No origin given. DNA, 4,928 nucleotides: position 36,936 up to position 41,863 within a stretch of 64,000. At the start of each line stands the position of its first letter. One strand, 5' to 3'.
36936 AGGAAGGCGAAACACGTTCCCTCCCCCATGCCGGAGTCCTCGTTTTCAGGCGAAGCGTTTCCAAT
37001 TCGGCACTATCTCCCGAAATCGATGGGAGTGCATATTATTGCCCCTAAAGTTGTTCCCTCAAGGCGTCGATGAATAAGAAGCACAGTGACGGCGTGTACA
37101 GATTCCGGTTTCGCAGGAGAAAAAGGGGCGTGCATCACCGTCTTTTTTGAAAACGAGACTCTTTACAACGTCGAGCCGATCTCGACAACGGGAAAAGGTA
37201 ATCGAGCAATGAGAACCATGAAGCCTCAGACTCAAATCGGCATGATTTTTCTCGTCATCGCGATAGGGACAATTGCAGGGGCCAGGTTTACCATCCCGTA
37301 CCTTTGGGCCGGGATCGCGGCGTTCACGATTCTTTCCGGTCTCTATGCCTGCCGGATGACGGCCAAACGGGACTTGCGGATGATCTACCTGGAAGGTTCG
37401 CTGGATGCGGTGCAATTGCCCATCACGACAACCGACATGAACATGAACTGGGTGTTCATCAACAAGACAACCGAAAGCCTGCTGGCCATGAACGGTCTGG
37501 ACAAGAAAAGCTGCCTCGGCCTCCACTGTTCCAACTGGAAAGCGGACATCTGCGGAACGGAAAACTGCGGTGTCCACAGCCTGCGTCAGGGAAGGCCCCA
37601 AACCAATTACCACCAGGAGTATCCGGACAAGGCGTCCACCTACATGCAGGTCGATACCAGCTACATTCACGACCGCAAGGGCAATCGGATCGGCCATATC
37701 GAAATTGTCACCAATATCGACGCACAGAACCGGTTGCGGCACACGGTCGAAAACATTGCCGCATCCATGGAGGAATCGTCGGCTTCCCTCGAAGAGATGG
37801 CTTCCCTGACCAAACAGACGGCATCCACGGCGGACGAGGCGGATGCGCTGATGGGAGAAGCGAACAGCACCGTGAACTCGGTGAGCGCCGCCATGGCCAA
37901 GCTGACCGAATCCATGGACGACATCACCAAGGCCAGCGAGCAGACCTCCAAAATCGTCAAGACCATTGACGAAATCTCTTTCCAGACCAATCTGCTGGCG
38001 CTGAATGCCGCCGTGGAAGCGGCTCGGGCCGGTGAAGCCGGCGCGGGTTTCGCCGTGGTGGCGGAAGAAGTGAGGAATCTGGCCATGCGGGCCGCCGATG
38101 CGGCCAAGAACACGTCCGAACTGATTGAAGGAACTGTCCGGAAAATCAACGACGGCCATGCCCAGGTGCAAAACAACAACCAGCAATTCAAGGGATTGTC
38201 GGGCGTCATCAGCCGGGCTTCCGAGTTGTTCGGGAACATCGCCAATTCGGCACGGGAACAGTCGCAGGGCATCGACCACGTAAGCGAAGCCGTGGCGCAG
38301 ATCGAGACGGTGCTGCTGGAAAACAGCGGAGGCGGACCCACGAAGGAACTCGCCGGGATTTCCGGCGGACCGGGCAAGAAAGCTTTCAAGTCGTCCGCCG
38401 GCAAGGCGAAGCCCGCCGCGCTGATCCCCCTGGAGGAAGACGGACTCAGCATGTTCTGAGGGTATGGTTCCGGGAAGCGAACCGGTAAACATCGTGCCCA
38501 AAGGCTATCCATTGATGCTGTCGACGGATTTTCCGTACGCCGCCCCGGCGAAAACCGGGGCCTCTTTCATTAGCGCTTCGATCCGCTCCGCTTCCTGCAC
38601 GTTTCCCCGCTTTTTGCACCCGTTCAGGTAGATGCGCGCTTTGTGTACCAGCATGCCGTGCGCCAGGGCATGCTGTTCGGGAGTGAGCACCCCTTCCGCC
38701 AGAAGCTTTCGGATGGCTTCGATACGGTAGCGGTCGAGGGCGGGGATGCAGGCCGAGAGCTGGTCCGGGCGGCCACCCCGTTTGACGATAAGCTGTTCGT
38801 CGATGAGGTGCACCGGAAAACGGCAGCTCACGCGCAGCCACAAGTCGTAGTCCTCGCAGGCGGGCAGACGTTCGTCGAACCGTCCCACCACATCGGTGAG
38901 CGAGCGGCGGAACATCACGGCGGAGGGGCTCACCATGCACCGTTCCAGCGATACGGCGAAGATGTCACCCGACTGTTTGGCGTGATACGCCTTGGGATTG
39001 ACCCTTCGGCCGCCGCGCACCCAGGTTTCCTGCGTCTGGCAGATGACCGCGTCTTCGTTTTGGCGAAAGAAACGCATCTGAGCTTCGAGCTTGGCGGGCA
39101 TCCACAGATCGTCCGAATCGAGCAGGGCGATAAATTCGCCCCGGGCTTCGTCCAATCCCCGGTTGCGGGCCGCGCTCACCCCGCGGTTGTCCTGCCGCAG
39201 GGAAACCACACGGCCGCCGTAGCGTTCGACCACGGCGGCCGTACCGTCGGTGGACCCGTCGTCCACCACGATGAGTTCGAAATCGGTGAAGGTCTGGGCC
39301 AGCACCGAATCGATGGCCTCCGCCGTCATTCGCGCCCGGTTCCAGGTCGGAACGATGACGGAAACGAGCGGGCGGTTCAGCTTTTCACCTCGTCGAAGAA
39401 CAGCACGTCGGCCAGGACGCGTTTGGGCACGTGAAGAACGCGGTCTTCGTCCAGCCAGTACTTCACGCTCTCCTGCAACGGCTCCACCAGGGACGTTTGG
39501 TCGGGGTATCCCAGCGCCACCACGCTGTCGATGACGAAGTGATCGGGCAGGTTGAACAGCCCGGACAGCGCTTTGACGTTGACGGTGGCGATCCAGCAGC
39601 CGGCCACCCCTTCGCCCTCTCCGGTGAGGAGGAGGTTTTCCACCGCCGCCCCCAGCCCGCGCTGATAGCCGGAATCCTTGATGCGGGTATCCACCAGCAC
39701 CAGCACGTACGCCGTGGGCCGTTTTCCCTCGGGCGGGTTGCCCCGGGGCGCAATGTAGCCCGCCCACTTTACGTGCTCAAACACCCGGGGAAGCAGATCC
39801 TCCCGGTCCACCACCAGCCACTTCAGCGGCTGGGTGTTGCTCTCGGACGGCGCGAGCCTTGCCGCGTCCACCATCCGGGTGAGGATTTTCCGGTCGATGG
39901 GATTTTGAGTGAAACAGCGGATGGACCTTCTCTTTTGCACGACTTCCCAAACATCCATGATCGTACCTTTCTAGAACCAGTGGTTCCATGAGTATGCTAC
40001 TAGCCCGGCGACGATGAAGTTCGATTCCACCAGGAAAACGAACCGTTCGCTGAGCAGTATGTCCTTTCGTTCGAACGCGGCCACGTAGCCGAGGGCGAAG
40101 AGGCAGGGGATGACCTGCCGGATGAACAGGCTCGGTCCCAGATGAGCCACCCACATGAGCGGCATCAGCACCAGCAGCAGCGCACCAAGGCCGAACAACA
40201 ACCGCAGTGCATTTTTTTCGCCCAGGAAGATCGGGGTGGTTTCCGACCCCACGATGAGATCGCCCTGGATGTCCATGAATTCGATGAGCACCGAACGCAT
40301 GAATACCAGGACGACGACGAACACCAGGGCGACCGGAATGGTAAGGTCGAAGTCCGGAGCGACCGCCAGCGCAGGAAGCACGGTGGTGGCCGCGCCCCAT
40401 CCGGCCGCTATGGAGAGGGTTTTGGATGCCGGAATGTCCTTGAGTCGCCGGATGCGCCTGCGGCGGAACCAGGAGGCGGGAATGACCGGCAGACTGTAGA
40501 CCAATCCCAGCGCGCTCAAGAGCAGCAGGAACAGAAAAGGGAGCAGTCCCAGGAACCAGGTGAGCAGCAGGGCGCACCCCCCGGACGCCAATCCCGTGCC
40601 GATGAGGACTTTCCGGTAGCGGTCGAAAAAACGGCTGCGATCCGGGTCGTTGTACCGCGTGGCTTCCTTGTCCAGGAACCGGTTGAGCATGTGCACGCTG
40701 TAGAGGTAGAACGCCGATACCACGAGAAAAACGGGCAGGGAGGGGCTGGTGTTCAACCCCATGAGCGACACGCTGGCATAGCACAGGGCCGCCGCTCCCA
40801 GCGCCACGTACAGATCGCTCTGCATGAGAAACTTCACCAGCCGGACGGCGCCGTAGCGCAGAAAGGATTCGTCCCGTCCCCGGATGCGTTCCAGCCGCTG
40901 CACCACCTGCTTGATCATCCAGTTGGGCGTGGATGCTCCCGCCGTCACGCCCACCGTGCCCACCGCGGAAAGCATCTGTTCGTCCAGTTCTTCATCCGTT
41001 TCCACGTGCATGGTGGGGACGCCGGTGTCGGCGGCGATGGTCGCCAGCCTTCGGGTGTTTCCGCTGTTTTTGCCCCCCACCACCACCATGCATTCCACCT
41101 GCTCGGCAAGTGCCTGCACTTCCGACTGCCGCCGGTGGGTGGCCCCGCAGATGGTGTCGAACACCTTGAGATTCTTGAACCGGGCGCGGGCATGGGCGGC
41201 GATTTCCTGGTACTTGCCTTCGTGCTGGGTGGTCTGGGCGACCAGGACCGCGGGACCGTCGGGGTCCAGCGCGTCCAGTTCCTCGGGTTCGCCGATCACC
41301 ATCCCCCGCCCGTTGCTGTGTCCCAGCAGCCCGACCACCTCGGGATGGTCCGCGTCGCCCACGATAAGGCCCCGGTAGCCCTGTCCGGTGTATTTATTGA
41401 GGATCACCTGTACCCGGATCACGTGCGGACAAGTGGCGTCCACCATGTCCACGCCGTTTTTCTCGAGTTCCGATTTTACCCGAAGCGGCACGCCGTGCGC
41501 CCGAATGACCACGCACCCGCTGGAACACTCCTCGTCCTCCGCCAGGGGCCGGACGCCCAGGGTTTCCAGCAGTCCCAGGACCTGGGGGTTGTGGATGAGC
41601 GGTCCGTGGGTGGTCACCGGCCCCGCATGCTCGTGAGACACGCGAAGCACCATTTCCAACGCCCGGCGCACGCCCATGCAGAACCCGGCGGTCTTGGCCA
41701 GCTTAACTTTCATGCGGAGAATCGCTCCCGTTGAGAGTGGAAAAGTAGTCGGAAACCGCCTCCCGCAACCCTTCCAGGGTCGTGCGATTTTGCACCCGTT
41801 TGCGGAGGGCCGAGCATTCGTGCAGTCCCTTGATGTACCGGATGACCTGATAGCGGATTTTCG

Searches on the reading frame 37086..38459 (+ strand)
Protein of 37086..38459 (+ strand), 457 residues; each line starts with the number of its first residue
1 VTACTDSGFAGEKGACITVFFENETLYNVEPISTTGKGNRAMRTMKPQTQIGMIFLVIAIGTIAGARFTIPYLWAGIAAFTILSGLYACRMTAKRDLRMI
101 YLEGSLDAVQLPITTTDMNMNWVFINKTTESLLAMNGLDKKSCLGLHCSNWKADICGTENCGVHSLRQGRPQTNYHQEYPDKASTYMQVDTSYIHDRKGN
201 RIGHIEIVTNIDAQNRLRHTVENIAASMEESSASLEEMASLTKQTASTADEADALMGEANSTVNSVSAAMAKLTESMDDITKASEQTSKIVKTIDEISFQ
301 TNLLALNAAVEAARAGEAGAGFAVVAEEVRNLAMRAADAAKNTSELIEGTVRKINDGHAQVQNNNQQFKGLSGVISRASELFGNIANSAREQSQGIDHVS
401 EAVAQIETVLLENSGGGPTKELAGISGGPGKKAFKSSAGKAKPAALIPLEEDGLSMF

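Call 27: search_protein_families(library=pfam, proteins=[window:37086-38459:+], max_evalue=0.00001)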
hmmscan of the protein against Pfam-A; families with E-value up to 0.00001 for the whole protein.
window:37086-38459:+ (457 aa): 1 family
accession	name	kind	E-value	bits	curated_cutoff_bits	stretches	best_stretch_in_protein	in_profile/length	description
PF00015.26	MCPsignal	-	3.5e-41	141.3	34.6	1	258-409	6-171/172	Methyl-accepting chemotaxis protein (MCP) signalling domain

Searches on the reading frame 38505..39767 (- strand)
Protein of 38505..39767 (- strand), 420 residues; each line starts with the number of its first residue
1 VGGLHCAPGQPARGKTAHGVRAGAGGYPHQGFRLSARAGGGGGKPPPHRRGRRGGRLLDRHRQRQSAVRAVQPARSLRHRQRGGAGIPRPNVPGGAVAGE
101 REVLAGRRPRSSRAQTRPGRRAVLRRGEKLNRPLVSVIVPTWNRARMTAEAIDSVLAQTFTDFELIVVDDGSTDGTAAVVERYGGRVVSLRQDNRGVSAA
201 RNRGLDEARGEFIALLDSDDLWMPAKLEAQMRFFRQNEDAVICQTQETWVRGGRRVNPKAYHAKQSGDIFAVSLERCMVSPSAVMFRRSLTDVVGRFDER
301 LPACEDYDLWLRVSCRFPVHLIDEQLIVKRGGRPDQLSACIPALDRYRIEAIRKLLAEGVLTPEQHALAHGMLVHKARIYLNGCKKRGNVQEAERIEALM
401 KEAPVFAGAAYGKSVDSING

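Call 27: search_protein_families(library=pfam, proteins=[window:38505-39767:-], max_evalue=0.00001)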
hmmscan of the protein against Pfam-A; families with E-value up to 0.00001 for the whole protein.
window:38505-39767:- (420 aa): 3 families
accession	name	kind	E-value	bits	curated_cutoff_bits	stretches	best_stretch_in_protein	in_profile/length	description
PF00535.33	Glycos_transf_2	-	8.2e-37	127.2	23.3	1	136-291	1-164/168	Glycosyl transferase family 2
PF13641.12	Glyco_tranf_2_3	-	1.7e-23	84.2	27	1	135-314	3-195/230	Glycosyltransferase like family 2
PF10111.15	Glyco_tranf_2_2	-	7e-17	62.2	27.3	1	151-318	15-204/276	Glycosyltransferase like family 2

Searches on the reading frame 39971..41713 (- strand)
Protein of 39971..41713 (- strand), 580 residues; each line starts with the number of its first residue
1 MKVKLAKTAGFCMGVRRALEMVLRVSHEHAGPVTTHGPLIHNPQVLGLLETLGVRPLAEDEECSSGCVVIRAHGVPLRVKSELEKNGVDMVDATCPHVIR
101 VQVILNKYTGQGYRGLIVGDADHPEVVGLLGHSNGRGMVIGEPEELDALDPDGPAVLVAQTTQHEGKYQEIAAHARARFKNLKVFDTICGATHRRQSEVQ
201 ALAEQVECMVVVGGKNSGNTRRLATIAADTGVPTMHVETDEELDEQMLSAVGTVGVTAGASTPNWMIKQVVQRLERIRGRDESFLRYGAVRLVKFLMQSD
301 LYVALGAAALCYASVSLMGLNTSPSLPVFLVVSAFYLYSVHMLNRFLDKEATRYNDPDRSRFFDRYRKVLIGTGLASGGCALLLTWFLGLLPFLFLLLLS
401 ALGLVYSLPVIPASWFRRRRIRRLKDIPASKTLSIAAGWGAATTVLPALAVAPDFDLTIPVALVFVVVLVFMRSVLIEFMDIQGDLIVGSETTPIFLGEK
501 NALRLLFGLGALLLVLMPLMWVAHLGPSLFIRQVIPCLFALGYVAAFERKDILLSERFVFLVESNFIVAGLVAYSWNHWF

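Call 27: search_protein_families(library=pfam, proteins=[window:39971-41713:-], max_evalue=0.00001)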
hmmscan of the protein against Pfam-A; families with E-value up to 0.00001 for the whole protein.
window:39971-41713:- (580 aa): 2 families
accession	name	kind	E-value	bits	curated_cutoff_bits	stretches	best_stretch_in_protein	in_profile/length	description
PF02401.23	LYTB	-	9.9e-89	297.6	24.5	1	3-275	1-267/267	LytB protein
PF01040.23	UbiA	-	1.8e-13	50.8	34.2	1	314-551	10-236/250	UbiA prenyltransferase family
